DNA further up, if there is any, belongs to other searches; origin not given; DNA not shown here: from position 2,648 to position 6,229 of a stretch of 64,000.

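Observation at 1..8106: Methylcitrate-cycle genes (prpD, prpB, prpC) are interrupted by a DUF503 gene, a 1093-aa coiled-coil membrane protein and two secreted ORFs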

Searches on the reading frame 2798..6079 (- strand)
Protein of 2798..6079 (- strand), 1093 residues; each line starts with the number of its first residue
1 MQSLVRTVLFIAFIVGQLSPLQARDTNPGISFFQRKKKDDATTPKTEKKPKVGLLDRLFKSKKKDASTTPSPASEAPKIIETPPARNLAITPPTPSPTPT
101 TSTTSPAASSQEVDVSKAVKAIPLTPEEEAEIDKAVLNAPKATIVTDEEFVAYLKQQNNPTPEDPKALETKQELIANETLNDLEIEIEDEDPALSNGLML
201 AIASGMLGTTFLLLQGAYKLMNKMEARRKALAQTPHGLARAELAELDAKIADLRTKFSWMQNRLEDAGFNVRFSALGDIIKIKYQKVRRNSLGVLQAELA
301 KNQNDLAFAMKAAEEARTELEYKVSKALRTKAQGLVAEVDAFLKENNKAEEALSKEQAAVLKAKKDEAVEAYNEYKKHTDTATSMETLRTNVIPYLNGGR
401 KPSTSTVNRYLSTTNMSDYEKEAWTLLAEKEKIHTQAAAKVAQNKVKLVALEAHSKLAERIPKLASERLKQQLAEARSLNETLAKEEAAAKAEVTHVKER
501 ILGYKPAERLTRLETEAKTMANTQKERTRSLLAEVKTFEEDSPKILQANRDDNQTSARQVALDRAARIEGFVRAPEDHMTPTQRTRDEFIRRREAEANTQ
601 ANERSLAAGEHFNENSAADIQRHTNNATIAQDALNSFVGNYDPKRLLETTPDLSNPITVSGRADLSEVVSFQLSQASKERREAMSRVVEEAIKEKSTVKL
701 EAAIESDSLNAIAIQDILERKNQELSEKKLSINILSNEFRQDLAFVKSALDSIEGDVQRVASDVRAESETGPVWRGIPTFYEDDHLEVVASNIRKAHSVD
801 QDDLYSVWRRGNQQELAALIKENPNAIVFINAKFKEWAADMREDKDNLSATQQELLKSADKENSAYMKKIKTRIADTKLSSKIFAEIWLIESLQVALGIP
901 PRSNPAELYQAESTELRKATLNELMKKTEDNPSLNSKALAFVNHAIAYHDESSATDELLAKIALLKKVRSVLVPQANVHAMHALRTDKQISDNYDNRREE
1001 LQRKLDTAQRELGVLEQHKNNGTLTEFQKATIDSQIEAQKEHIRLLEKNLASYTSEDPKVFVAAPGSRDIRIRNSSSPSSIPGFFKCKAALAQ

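Call 5: search_protein_families(library=pfam, proteins=[window:2798-6079:-], max_evalue=0.01)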
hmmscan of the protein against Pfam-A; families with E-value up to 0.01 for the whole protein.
window:2798-6079:- (1093 aa): 0 families

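Call 6: search_protein_families(library=ncbifam, proteins=[window:2798-6079:-], max_evalue=0.01)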
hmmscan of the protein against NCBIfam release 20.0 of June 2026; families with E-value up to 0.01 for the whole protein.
window:2798-6079:- (1093 aa): 0 families

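Call 7: find_encoding_contigs(protein=window:2798-6079:-, flank=10000, max_places=6)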
Protein window:2798-6079:- (1093 aa): 4 contigs read that carry it; 3 places shown.
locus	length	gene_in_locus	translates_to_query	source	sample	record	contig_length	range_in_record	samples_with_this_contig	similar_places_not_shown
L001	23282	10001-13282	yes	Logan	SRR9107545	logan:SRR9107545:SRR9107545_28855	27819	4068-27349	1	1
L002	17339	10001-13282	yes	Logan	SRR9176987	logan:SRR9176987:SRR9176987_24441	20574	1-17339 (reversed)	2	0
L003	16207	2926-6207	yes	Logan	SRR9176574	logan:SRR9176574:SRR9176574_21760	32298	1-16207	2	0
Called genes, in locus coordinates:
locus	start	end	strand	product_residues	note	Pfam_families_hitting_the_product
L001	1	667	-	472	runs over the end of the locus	PF01368:DHH (weak), PF02272:DHHA1 (weak)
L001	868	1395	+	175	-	-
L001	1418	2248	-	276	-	PF01129:ART (weak), PF03496:ADPrib_exo_Tox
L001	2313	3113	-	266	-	PF08241:Methyltransf_11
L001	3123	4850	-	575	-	-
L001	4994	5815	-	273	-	PF02470:MlaD, PF28544:Helical_needle (weak)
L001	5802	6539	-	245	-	PF00005:ABC_tran, PF13304:AAA_21 (faint)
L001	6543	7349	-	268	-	PF02405:MlaE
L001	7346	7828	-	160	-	-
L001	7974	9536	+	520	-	PF03972:MmgE_PrpD_N, PF19305:MmgE_PrpD_C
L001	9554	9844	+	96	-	PF04456:DUF503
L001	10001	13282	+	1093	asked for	-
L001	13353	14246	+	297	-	PF13714:PEP_mutase, PF00463:ICL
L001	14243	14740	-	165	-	-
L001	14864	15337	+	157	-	-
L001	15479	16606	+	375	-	PF00285:Citrate_synt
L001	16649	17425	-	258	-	-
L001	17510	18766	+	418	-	PF02677:QueH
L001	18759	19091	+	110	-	-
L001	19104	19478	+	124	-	PF06993:DUF1304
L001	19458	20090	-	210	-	-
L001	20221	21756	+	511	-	PF05787:PhoX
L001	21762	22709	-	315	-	PF16697:Yop-YscD_cpl, PF00498:FHA, PF00990:GGDEF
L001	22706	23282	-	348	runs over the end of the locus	?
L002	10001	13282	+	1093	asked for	-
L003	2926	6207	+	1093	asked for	-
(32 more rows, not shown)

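Call 8: find_homologous_proteins(query=window:2798-6079:-)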
Query window:2798-6079:- (1093 aa): 2 proteins with E <= 0.001 among 8000 candidates.
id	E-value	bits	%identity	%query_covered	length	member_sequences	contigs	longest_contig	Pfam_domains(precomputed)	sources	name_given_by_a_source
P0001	0.0e+0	2327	100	100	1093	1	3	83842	-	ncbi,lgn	-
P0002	0.0e+0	1694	74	100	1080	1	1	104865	-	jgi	-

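Call 10: find_encoding_contigs(protein=P0002, flank=10000, max_places=4)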
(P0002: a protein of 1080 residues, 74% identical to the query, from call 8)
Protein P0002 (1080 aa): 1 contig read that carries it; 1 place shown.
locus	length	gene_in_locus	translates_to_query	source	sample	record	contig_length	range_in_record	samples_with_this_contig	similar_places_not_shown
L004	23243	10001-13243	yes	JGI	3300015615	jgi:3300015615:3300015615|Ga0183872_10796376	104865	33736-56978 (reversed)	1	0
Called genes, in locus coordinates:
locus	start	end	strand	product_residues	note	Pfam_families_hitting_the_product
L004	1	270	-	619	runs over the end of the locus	PF21722:Gly_rich_2 (weak)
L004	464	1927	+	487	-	PF02074:Peptidase_M32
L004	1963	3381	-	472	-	PF01368:DHH (weak), PF02272:DHHA1 (weak)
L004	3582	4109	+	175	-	-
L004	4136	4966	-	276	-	PF01129:ART (faint), PF03496:ADPrib_exo_Tox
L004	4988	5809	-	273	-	PF02470:MlaD, PF28544:Helical_needle (weak)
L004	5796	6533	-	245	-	PF00005:ABC_tran, PF13304:AAA_21 (faint)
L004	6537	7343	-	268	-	PF02405:MlaE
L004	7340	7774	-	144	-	-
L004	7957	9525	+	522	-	PF03972:MmgE_PrpD_N, PF19305:MmgE_PrpD_C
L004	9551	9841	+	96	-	PF04456:DUF503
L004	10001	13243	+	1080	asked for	-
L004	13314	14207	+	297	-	PF13714:PEP_mutase, PF00463:ICL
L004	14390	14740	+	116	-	-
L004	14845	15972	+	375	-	PF00285:Citrate_synt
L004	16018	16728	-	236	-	-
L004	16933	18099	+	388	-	PF02677:QueH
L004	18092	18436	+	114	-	-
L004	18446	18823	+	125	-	PF06993:DUF1304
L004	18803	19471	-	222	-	-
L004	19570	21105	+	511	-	PF05787:PhoX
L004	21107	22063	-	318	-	PF16697:Yop-YscD_cpl, PF00498:FHA, PF00990:GGDEF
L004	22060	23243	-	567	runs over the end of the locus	PF13400:Tad (weak)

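Call 15: search_solved_structures(query=window:2798-6079:-, max_evalue=1)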
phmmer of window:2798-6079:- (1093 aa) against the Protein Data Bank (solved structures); distinct sequences matched with E-value up to 1: 1.
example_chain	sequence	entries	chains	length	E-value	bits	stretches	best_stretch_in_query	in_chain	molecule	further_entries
5hrz_A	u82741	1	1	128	0.98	10.9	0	319-374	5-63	TPR domain protein 1na0C3_3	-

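Call 31: search_protein_representatives(protein=window:2798-6079:-)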
Query: 1093 residues. Proteins with E-value up to 0.001 (for the whole library): 2; up to 1e-10: 2; up to 1e-30: 2. The best 2 are listed.
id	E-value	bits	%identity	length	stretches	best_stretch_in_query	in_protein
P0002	0.0e+00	1694.1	75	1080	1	1-1093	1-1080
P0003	6.6e-89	316.0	30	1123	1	68-1087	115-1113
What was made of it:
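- Tried and rejected: Exhaustive phmmer against 1.84 billion representatives: only P0002 and P0003 (call 31).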

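Call 32: find_encoding_contigs(protein=P0003, flank=10000, max_places=6)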
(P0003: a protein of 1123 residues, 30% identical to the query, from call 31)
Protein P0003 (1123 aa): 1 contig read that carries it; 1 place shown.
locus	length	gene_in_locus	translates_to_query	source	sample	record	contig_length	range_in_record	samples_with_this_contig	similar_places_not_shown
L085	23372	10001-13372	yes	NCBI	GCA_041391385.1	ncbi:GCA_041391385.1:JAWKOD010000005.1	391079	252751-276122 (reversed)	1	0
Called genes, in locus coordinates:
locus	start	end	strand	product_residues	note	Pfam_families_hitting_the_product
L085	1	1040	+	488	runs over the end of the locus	PF02074:Peptidase_M32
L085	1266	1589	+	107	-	-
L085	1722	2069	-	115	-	PF02272:DHHA1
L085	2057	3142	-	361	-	PF01368:DHH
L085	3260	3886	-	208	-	PF04536:TPM_phosphatase (faint)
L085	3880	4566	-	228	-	PF04536:TPM_phosphatase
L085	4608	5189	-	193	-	PF04011:LemA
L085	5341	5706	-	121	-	PF28544:Helical_needle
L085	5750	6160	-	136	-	PF02470:MlaD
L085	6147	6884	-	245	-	PF00005:ABC_tran, PF13304:AAA_21 (faint)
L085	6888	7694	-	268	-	PF02405:MlaE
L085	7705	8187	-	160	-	-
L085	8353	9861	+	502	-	PF03972:MmgE_PrpD_N, PF19305:MmgE_PrpD_C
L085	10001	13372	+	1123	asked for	-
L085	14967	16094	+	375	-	PF00285:Citrate_synt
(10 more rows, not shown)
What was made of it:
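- Position alone is therefore uninformative (calls 7, 10, 32).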

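Call 37: find_homologous_proteins(query=A1, max_evalue=0.01)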
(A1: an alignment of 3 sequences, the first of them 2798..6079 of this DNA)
Query A1 (3 sequences) (1093 aa, profile of the alignment): 2 proteins with E <= 0.01 among 8000 candidates.
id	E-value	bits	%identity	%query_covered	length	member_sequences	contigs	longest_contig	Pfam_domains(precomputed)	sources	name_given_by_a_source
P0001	0.0e+0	2072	100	100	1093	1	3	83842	-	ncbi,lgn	-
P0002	0.0e+0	2011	74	100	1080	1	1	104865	-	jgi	-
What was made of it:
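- Tried and rejected: Word-indexed search of 5.8 billion clusters with the single protein and with a 3-sequence profile: only the protein itself and P0002 (calls 8, 37).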

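Call 38: search_solved_structures(query=A1, max_evalue=10)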
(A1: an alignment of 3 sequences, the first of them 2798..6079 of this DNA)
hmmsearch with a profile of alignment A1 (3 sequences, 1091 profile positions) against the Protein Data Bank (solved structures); distinct sequences matched with E-value up to 10: 2.
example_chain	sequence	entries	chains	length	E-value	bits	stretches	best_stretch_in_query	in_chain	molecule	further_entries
4ww5_B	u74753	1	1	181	0.47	11.7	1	242-291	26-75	EKC/KEOPS complex subunit CGI121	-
4ww7_B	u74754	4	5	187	0.5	11.6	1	242-291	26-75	EKC/KEOPS complex subunit CGI121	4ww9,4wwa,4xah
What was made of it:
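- PDB sequence and profile searches are empty (calls 15, 38).
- Tried and rejected: PDB sequence and profile searches: nothing (calls 15, 38).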

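Call 45: search_protein_families(library=pfam, proteins=[window:2798-6079:-, P0002, P0003], max_evalue=10)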
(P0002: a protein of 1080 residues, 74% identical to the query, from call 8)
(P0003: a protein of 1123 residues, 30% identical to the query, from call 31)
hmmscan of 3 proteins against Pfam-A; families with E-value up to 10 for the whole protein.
window:2798-6079:- (1093 aa): 0 families

P0002 (1080 aa): 0 families

P0003 (1123 aa): 3 families
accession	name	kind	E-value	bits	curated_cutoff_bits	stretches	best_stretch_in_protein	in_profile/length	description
PF11626.13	Rap1_C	-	0.14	12.6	24.2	0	809-840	7-38/84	TRF2-interacting telomeric protein/Rap1 - C terminal domain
PF11157.13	DUF2937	-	5.8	7.2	25.3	1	587-663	34-110/162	Protein of unknown function (DUF2937)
PF02734.22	Dak2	-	7.7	6.8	27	1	473-583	30-141/174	DAK2 domain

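Call 46: search_protein_families(library=phrogs, proteins=[window:2798-6079:-, P0003], max_evalue=0.1)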
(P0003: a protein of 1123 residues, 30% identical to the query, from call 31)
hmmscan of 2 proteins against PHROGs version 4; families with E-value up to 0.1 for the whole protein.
window:2798-6079:- (1093 aa): 2 families
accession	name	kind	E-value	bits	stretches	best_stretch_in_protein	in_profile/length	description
phrog_13905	-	unknown function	0.0069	16.6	0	302-420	195-311/392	-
phrog_26835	-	unknown function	0.073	14.3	0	649-741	2-93/127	-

P0003 (1123 aa): 0 families

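Call 53: predict_structure(alignment_id=A1)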
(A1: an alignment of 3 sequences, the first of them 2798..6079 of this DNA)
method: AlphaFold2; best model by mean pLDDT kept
length: 1093 residues; sequences in the alignment: 3
mean_pLDDT: 62.0   pTM: 0.28
mean pLDDT of the five models: 62.0, 56.5, 53.7, 53.4, 50.6
residues with pLDDT >= 90: 77; 70-90: 415; 50-70: 243; < 50: 358
segments of 3 or more residues with pLDDT < 50: 1-98, 100-126, 131-147, 152-184, 190-195, 235-238, 565-585, 601-665, 732-735, 770-784, 858-863, 872-877, 952-954, 1055-1093
pLDDT, mean of each block of 10 residues (from residue 1): 31 29 25 24 27 33 28 28 28 30 28 30 43 39 39 40 32 32 49 49 64 80 74 52 77 86 79 66 62 71 78 73 58 56 69 80 88 92 91 90 88 82 91 89 82 70 62 83 88 92 90 91 90 84 76 68 48 35 48 53 45 42 37 28 28 25 47 73 87 87 87 91 76 59 87 85 64 34 51 61 73 70 66 62 61 53 48 50 73 74 59 69 86 81 71 58 82 78 61 72 88 86 76 86 84 48 30 29 34 33
secondary structure, 60 per line:
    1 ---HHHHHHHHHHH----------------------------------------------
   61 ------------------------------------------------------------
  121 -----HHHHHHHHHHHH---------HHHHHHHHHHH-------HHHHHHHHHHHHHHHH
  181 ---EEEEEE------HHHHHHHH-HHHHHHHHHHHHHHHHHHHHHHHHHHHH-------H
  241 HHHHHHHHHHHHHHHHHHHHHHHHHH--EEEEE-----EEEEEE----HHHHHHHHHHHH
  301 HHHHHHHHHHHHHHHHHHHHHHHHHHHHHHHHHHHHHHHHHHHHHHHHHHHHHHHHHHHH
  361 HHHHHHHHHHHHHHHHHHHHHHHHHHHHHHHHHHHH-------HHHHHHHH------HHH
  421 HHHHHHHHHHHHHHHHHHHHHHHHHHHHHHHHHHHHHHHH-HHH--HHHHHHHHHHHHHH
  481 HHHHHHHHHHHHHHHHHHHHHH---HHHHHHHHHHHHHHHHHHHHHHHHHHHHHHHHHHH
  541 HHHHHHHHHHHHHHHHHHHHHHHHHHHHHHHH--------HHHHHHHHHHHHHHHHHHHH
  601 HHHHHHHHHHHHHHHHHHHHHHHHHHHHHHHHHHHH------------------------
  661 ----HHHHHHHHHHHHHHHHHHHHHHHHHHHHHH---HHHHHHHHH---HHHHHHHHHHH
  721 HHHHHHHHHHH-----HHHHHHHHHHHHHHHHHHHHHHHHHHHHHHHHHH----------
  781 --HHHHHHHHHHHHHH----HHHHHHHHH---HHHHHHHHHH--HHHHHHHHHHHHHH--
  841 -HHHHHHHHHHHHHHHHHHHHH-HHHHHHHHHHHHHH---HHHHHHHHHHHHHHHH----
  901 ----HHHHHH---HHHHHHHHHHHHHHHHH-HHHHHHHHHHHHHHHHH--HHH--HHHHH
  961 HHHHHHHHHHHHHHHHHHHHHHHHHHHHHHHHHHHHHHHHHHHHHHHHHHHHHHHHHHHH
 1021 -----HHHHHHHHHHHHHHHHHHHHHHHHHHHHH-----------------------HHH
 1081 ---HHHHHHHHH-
elements in order (helices of 4 or more, strands of 3 or more residues): H4-14 H126-137 H147-157 H165-180 E184-189 H196-203 H205-232 H240-266 E269-273 E279-284 H289-396 H404-411 H418-460 H467-502 H506-572 H581-636 H665-694 H698-706 H710-731 H737-770 H783-796 H801-809 H813-822 H825-838 H842-862 H864-877 H881-896 H905-910 H914-930 H932-948 H956-1020 H1026-1054 H1084-1092
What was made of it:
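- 5429..5494 (-): CC residues 196-217, a single predicted transmembrane helix. It is acidic before and basic after (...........), which gives an N-out, C-in orientation. Helical in the model (call 53).
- Checked: A moderate-confidence AlphaFold model shows about 375 residues in very long helices plus a C-terminal half built of shorter helices (call 53).
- It is an all-alpha protein with helices up to 108 residues long (call 53).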

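Call 57: fold_search(model_id=the predicted structure, library=pdb)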
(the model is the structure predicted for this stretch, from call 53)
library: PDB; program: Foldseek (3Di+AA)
matches with E <= 10: 313; with E <= 0.001: 0
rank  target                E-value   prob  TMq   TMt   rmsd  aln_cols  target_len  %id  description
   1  9gm7_A                7.1e-02  0.44  0.15  0.12  68.8      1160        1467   12  MukBEF in a nucleotide-bound state with open neck gate (monomer) (released 2025-03-26)
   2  3vkg_A                8.5e-02  0.33  0.10  0.04  33.3       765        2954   13  X-ray structure of an MTBD truncation mutant of dynein motor domain (released 2012-03-14)
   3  3vkh_B                1.2e-01  0.23  0.09  0.05  30.5       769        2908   13  X-ray structure of a functional full-length dynein motor domain (released 2012-03-14)
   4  7rdr_A                1.7e-01  0.21  0.07  0.15  36.3       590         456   14  Circular tandem repeat protein with novel repeat topology and enhanced subunit contact surfaces (released 2021-09-01)
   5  3edv_A                2.5e-01  0.23  0.08  0.18  32.9       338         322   13  Crystal Structure of Repeats 14-16 of Beta2-Spectrin (released 2009-01-20)
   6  5j1i_A                2.5e-01  0.20  0.07  0.17  35.8       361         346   13  Structure of the spectrin repeats 7, 8, and 9 of the plakin domain of plectin (released 2016-07-20)
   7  3edv_B                4.1e-01  0.18  0.08  0.18  33.3       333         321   14  Crystal Structure of Repeats 14-16 of Beta2-Spectrin (released 2009-01-20)
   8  8p4y                  5.4e-01  0.21  0.05  0.19  33.5       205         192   16  Coiled-coil protein origami triangle (released 2023-08-02)
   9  7nyw_B                5.9e-01  0.12  0.09  0.10  45.4       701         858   12  Cryo-EM structure of the MukBEF-MatP-DNA head module (released 2021-07-07)
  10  3zx6_B                6.5e-01  0.84  0.13  0.38  15.5       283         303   16  Structure of Hamp(AF1503)-Tsr fusion - Hamp (A291V) mutant (released 2012-02-29)
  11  3g67_A                6.5e-01  0.57  0.09  0.31  12.5       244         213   15  Crystal Structure of a Soluble Chemoreceptor from Thermotoga maritima (released 2009-07-28)
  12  9g6k_Lg               7.4e-01  0.23  0.07  0.20  13.3       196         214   12  LSU structure derived from the LSU sample of the mitoribosome from T. gondii. (released 2024-12-11)
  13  1u4q_A                8.1e-01  0.09  0.07  0.16  37.1       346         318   14  Crystal Structure of Repeats 15, 16 and 17 of Chicken Brain Alpha Spectrin (released 2004-10-19)
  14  6zbc_A                8.1e-01  0.08  0.06  0.11  35.9       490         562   13  Merozoite surface protein 1 (MSP-1) from Plasmodium falciparum, main conformation (released 2021-05-19)
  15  3g67_B                8.5e-01  0.60  0.09  0.34  12.1       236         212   15  Crystal Structure of a Soluble Chemoreceptor from Thermotoga maritima (released 2009-07-28)
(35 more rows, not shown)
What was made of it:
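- On SMC/MukB-like proteins: The MukB Foldseek hit has E=0.07 and TM 0.15 (call 57).
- The weak top Foldseek hits are MukB, spectrin and chemoreceptor helices (call 57).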
